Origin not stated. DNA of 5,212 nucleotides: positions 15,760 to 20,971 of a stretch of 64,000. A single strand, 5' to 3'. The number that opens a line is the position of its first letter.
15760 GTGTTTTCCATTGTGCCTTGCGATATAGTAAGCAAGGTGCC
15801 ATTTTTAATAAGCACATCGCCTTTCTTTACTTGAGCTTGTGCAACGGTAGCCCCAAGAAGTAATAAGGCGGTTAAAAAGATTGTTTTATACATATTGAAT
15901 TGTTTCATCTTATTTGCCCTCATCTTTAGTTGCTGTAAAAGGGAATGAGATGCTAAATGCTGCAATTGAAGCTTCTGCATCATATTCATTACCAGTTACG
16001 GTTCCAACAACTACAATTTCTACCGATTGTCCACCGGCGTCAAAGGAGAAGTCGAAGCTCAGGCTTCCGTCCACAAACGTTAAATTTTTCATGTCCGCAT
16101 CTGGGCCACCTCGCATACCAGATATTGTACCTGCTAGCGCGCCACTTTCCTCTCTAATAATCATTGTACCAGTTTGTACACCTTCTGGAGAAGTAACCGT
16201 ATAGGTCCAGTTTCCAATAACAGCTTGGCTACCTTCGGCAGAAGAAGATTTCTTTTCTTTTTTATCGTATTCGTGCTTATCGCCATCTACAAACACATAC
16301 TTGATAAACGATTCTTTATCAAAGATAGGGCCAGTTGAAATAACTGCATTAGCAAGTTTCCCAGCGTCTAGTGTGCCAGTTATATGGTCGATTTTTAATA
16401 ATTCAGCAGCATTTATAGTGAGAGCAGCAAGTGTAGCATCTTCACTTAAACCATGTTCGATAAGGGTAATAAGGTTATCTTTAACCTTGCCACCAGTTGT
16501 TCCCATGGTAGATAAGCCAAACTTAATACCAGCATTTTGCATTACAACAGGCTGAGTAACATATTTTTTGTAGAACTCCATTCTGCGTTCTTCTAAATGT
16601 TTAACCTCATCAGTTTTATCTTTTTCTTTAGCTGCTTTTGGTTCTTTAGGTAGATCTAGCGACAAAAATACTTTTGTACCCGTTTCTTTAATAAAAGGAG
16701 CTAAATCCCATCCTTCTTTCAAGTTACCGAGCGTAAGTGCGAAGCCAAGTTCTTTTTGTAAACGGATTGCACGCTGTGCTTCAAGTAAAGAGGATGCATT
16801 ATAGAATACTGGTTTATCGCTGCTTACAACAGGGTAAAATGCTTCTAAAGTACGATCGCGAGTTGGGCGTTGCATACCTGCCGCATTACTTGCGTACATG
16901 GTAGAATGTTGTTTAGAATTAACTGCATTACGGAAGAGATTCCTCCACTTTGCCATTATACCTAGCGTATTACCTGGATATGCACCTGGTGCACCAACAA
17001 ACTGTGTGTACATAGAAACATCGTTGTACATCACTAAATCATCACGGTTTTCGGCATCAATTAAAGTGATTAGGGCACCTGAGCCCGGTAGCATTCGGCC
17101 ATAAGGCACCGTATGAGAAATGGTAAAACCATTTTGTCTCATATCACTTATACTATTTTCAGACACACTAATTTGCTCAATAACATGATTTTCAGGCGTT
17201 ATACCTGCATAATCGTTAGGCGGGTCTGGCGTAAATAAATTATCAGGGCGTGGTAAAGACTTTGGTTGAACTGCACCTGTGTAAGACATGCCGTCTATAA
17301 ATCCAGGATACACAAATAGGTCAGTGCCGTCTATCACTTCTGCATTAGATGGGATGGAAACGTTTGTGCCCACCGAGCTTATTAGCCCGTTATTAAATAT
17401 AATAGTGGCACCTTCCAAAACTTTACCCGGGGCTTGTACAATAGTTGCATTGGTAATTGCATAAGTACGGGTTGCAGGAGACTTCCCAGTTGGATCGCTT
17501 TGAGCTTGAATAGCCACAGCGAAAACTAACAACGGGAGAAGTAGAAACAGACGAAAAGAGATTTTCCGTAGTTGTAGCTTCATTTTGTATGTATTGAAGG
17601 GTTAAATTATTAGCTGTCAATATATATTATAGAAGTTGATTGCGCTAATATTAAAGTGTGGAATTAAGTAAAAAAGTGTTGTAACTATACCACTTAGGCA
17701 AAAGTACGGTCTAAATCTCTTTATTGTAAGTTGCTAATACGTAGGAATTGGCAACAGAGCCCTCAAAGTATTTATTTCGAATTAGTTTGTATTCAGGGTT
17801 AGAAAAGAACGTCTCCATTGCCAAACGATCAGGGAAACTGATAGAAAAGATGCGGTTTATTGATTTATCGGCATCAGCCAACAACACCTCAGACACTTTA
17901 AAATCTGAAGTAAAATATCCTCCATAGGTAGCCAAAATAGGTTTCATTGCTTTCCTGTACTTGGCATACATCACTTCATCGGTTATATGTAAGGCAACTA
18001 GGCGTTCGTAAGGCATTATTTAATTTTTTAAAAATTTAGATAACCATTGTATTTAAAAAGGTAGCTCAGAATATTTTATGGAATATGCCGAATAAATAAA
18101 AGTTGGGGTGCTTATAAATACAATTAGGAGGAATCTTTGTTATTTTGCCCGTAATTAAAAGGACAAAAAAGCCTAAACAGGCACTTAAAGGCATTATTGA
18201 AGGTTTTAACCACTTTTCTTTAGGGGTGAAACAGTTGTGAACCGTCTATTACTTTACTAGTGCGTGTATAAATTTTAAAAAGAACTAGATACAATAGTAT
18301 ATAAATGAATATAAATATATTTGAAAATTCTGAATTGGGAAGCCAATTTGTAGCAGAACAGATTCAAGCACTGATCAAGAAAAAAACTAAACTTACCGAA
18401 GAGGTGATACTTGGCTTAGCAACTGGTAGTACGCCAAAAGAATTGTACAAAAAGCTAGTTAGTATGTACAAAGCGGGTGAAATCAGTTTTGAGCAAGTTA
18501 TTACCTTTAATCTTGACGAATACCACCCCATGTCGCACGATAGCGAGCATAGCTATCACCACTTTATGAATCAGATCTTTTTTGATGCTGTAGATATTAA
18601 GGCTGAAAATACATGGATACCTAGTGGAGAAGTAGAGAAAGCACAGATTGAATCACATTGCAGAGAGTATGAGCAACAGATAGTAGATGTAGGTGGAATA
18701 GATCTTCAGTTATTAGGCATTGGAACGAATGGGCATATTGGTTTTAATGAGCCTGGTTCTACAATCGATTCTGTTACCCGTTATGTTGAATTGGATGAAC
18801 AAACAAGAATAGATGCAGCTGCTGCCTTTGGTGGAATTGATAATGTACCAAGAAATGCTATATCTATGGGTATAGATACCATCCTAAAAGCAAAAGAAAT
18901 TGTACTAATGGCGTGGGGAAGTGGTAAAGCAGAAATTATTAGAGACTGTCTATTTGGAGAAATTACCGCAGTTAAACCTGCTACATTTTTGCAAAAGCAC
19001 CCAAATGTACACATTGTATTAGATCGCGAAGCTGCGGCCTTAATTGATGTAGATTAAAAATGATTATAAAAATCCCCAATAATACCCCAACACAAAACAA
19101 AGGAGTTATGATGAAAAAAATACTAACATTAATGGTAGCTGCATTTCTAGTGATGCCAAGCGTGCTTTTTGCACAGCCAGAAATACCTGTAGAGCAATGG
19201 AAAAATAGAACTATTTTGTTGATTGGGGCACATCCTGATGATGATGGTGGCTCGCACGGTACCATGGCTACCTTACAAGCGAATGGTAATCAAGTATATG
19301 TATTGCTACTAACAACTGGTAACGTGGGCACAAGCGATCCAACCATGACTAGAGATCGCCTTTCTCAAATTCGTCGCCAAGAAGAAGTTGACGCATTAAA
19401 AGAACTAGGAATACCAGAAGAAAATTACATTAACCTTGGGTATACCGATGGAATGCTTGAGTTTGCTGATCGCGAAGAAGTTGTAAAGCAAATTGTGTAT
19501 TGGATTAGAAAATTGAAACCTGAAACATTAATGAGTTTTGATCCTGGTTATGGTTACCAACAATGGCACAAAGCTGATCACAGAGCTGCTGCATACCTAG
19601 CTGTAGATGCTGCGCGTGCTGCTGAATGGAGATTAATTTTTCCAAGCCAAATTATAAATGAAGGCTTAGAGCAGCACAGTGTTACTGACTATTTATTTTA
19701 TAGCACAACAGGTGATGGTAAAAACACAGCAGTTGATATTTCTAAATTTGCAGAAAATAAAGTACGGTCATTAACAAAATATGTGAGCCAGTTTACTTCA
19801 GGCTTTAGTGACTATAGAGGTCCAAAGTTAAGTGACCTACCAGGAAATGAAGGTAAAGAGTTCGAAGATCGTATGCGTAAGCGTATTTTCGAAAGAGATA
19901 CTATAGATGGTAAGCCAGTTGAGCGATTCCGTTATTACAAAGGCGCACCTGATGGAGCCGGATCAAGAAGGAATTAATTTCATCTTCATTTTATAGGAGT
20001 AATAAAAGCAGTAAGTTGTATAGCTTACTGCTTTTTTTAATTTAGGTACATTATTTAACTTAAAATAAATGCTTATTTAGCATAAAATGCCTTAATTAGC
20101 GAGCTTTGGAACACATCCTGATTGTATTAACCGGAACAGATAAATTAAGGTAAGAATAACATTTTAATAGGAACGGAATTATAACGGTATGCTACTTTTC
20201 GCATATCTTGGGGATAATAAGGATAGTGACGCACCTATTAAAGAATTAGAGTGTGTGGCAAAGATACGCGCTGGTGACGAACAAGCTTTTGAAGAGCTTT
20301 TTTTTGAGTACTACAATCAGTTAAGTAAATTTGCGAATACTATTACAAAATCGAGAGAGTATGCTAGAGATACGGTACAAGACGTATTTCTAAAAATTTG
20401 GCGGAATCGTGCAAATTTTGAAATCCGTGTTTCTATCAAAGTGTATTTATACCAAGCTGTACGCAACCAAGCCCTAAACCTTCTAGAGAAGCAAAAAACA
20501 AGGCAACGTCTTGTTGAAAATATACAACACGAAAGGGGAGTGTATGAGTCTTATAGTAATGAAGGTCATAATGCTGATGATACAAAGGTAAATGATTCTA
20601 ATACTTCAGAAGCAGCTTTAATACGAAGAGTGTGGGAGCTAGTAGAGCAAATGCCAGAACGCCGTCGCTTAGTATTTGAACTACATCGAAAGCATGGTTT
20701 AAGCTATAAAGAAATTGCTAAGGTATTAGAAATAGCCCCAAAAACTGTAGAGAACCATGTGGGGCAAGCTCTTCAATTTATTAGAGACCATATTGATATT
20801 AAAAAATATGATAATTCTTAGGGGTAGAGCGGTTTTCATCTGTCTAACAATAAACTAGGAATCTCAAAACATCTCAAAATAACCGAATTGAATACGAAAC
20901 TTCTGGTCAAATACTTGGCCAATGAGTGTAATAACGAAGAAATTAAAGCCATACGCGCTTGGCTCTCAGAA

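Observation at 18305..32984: ECF-sigma/FecR-controlled SusC/D locus built around extracytoplasmic de-N-acetylation, with no recognisable glycoside hydrolase or NagA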

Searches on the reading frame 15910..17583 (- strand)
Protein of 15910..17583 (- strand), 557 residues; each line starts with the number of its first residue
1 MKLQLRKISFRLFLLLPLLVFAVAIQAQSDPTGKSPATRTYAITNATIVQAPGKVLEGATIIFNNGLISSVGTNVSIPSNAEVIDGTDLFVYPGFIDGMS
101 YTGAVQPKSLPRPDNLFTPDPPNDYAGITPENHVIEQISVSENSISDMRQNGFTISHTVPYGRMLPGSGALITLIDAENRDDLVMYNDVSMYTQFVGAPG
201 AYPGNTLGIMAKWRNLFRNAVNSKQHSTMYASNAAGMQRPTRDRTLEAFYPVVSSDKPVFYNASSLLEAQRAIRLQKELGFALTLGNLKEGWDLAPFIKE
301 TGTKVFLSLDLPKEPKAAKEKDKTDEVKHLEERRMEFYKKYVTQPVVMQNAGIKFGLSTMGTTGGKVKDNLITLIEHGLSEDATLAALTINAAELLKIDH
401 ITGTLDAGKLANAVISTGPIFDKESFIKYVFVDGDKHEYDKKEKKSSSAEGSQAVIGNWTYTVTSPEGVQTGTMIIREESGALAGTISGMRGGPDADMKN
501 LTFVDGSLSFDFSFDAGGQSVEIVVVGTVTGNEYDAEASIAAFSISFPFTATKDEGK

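Call 4: search_protein_families(library=pfam, proteins=[window:15910-17583:-], max_evalue=0.01)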
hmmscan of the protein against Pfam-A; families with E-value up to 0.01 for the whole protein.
window:15910-17583:- (557 aa): 2 families
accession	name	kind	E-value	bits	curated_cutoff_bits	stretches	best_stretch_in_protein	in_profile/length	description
PF01979.26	Amidohydro_1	-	6.6e-08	32.6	25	1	348-434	239-342/345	Amidohydrolase family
PF07969.17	Amidohydro_3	-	0.0032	17.4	29.7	0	373-425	401-453/472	Amidohydrolase family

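Call 5: search_protein_families(library=ncbifam, proteins=[window:15910-17583:-], max_evalue=0.001)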
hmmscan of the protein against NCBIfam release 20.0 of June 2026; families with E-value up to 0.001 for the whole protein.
window:15910-17583:- (557 aa): 12 families
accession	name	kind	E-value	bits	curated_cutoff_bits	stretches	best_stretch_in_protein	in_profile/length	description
NF051886.1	XaaProDiPepCaul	equivalog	6.8e-08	31.9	500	0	363-418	320-375/398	Xaa-Pro dipeptidase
NF006056.0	PRK08204.1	subfamily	1.3e-06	27.5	391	0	42-98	6-63/449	hypothetical protein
NF006689.0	PRK09237.1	equivalog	7.9e-06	24.7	371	0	43-97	7-61/383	amidohydrolase/deacetylase family metallohydrolase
TIGR01224.1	hutI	equivalog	1.2e-05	24.4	298.15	0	379-418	314-353/377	imidazolonepropionase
TIGR01178.1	ade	equivalog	1.6e-05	23.6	472.5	0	364-441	261-337/552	adenine deaminase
NF011990.0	PRK15446.2-6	subfamily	2.3e-05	23.3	233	1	42-117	4-79/390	alpha-D-ribose 1-methylphosphonate 5-triphosphate diphosphatase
NF008371.0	PRK11170.1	equivalog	3.2e-05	23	483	0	41-97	2-57/382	N-acetylglucosamine-6-phosphate deacetylase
NF006845.0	PRK09357.2-6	equivalog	6.5e-05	21.8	728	1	43-97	5-59/428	dihydroorotase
TIGR00221.1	nagA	equivalog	0.0001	21.4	225.65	0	367-416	316-366/380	N-acetylglucosamine-6-phosphate deacetylase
TIGR00857.1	pyrC_multi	subfamily_domain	0.00033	19.8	279.05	0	59-103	6-49/412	dihydroorotase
TIGR02033.1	D-hydantoinase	equivalog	0.00039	19.5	393.25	1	43-100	3-58/454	dihydropyrimidinase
NF058538.1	ergo_util_ErtD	equivalog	0.00057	18.8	600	0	47-101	8-60/446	hydantoin-5-propionate amidohydrolase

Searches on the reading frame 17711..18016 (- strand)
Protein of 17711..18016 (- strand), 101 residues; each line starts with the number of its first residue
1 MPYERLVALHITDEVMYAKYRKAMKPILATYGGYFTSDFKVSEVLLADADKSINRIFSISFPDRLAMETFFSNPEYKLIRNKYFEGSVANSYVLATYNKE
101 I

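Call 4: search_protein_families(library=pfam, proteins=[window:17711-18016:-], max_evalue=0.01)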
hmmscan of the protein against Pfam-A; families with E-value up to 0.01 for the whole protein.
window:17711-18016:- (101 aa): 1 family
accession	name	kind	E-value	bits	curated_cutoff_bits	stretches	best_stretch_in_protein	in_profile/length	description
PF07045.17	DUF1330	-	1.1e-08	35.7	23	1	7-94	6-91/94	Domain of unknown function (DUF1330)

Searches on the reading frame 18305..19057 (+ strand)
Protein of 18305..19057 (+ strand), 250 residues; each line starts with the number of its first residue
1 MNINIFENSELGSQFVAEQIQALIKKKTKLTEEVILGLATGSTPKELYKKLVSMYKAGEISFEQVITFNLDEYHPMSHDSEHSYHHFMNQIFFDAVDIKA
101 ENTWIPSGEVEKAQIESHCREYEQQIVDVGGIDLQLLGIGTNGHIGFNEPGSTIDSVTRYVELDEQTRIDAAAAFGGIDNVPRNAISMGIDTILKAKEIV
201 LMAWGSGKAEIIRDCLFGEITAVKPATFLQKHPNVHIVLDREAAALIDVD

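Call 3: search_protein_families(library=pfam, proteins=[window:18305-19057:+], max_evalue=0.01)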
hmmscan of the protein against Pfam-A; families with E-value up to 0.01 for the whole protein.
window:18305-19057:+ (250 aa): 1 family
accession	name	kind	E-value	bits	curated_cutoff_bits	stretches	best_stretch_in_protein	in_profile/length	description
PF01182.26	Glucosamine_iso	-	1.3e-21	78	27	1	13-232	7-220/225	Glucosamine-6-phosphate isomerases/6-phosphogluconolactonase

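Call 5: search_protein_families(library=ncbifam, proteins=[window:18305-19057:+], max_evalue=0.001)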
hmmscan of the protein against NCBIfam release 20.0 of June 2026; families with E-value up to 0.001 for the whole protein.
window:18305-19057:+ (250 aa): 8 families
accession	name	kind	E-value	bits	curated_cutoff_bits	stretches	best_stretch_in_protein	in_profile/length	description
NF002557.0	PRK02122.1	subfamily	3.6e-98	329.3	384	1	2-245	30-273/653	glucosamine-6-phosphate deaminase-like protein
TIGR00502.1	nagB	equivalog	4e-79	265.6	236.9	1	8-248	8-248/259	glucosamine-6-phosphate deaminase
NF001684.0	PRK00443.1-4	subfamily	3.2e-77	259.6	326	1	1-246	1-240/260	glucosamine-6-phosphate deaminase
NF001682.0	PRK00443.1-1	equivalog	1.7e-55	188.2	528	1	16-246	12-233/262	glucosamine-6-phosphate deaminase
NF001685.0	PRK00443.1-5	equivalog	1.7e-51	175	513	1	27-244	28-244/266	glucosamine-6-phosphate deaminase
NF009022.0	PRK12358.1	equivalog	7.4e-37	127.1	247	1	23-247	19-237/239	glucosamine-6-phosphate deaminase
NF007291.0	PRK09762.1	equivalog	8e-37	127.1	271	1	3-241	6-235/236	galactosamine-6-phosphate isomerase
TIGR01198.1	pgl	equivalog_domain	1.1e-19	70.9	124.45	1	5-245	1-232/234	6-phosphogluconolactonase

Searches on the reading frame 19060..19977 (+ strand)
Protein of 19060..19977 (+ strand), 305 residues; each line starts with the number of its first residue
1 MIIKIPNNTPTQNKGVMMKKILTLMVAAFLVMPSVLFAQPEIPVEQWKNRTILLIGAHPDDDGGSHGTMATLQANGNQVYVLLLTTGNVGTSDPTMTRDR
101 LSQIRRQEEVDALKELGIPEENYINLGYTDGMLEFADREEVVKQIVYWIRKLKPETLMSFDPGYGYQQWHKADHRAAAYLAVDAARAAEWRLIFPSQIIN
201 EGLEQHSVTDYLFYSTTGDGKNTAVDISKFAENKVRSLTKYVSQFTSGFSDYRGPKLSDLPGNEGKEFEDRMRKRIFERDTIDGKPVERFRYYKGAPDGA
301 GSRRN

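Call 3: search_protein_families(library=pfam, proteins=[window:19060-19977:+], max_evalue=0.01)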
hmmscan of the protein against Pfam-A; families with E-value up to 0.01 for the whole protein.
window:19060-19977:+ (305 aa): 1 family
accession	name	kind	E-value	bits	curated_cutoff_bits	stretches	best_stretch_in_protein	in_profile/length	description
PF02585.22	PIG-L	-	1.2e-25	90.9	28.2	1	53-184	1-128/129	GlcNAc-PI de-N-acetylase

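Call 5: search_protein_families(library=ncbifam, proteins=[window:19060-19977:+], max_evalue=0.001)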
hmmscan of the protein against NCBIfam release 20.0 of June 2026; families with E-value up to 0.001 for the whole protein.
window:19060-19977:+ (305 aa): 5 families
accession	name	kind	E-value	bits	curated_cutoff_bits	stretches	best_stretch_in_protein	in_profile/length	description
TIGR04001.1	thiol_BshB1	equivalog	8.7e-21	74.7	182.5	1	52-247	4-181/226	bacillithiol biosynthesis deacetylase BshB1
TIGR04000.1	thiol_BshB2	equivalog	7.7e-19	68.2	195.25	1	51-246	2-186/217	bacillithiol biosynthesis deacetylase BshB2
TIGR03446.1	mycothiol_Mca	equivalog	8.6e-12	45.2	277.15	1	52-187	3-152/283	mycothiol conjugate amidase Mca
TIGR03445.1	mycothiol_MshB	equivalog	6.2e-10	39.4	224.35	1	53-189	1-156/284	N-acetyl-1-D-myo-inositol-2-amino-2-deoxy-alpha-D-glucopyranoside deacetylase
NF002557.0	PRK02122.1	subfamily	0.00022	19.5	384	1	48-98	369-420/653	glucosamine-6-phosphate deaminase-like protein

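Call 43: search_solved_structures(query=window:19108-19977:+, max_evalue=0.001)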
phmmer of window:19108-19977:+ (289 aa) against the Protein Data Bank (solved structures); distinct sequences matched with E-value up to 0.001: 11.
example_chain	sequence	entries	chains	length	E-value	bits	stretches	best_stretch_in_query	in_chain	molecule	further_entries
3wl4_A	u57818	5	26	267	1.2e-21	80.5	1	14-235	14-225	Uncharacterized protein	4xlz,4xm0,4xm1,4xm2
8bgn_A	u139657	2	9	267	1.5e-21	80.2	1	34-233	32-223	Diacetylchitobiose deacetylase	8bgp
8bgo_A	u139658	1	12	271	1.5e-21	80.2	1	34-233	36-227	Diacetylchitobiose deacetylase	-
3we7_A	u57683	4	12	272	3.8e-16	62.5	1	34-233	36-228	Putative uncharacterized protein PH0499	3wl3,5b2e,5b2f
5bmo_A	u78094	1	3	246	6.4e-16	61.7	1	35-200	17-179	Putative uncharacterized protein LnmX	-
2ixd_A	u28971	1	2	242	1.2e-09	41.1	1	36-239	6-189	LMBE-RELATED PROTEIN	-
1uan_A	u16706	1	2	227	5.9e-07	32.3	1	36-240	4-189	hypothetical protein TT1542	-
4ewl_A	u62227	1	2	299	5.7e-06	29.1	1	36-159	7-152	1D-myo-inositol 2-acetamido-2-deoxy-alpha-D-glucopyranoside deacetylase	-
1q74_A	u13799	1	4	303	5.9e-06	29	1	36-159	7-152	1D-myo-inositol 2-acetamido-2-deoxy-alpha-D-glucopyranoside Deacetylase (MshB)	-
1q7t_A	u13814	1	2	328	6.5e-06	28.9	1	35-159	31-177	hypothetical protein Rv1170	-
6p2t_A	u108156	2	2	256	7e-06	28.8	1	33-232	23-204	N-acetyl-alpha-D-glucosaminyl L-malate deacetylase 1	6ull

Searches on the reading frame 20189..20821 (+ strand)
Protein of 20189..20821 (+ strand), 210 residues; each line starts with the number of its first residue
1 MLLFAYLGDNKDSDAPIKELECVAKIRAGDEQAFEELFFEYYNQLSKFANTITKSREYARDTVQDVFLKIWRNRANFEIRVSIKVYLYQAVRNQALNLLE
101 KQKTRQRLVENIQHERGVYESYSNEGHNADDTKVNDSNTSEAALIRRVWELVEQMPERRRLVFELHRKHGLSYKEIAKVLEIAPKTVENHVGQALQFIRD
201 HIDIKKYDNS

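Call 3: search_protein_families(library=pfam, proteins=[window:20189-20821:+], max_evalue=0.01)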
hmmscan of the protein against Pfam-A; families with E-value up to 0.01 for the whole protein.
window:20189-20821:+ (210 aa): 13 families
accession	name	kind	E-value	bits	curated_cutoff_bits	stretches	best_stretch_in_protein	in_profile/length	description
PF08281.18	Sigma70_r4_2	-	1.4e-15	57.1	25.7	1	146-197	2-53/54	Sigma-70, region 4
PF04542.20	Sigma70_r2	-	1.4e-11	44.4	24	1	40-103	4-69/71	Sigma-70 region 2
PF07638.17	Sigma70_ECF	-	2.8e-09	37.6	21.1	1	23-200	8-177/185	ECF sigma factor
PF04545.22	Sigma70_r4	-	3.3e-06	27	24.1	1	153-199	3-49/50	Sigma-70, region 4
PF00196.25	GerE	-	1.4e-05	25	23.5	1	169-195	16-42/57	Bacterial regulatory proteins, luxR family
PF14493.12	HTH_40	-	1.5e-05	25.6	27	1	163-197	6-39/89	Helix-turn-helix domain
PF12840.13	HTH_20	-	0.00061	20.2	27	1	156-192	4-40/51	Helix-turn-helix domain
PF13384.12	HTH_23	-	0.0012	19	24.6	1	158-188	6-35/50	Homeodomain-like domain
PF13936.12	HTH_38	-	0.0014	18.8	27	1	159-191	10-41/44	Helix-turn-helix domain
PF04297.20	UPF0122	-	0.0022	18.7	22.7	0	157-196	20-59/101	Putative helix-turn-helix protein, YlxM / p13 like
PF13518.12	HTH_28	-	0.0056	17.2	25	0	157-191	1-33/52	Helix-turn-helix domain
PF15978.11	TnsD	-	0.0069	15.9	32.4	0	133-192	165-221/355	Tn7-like transposition protein D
PF13412.12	HTH_24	-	0.0071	16.3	21.9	0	159-191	6-38/48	Winged helix-turn-helix DNA-binding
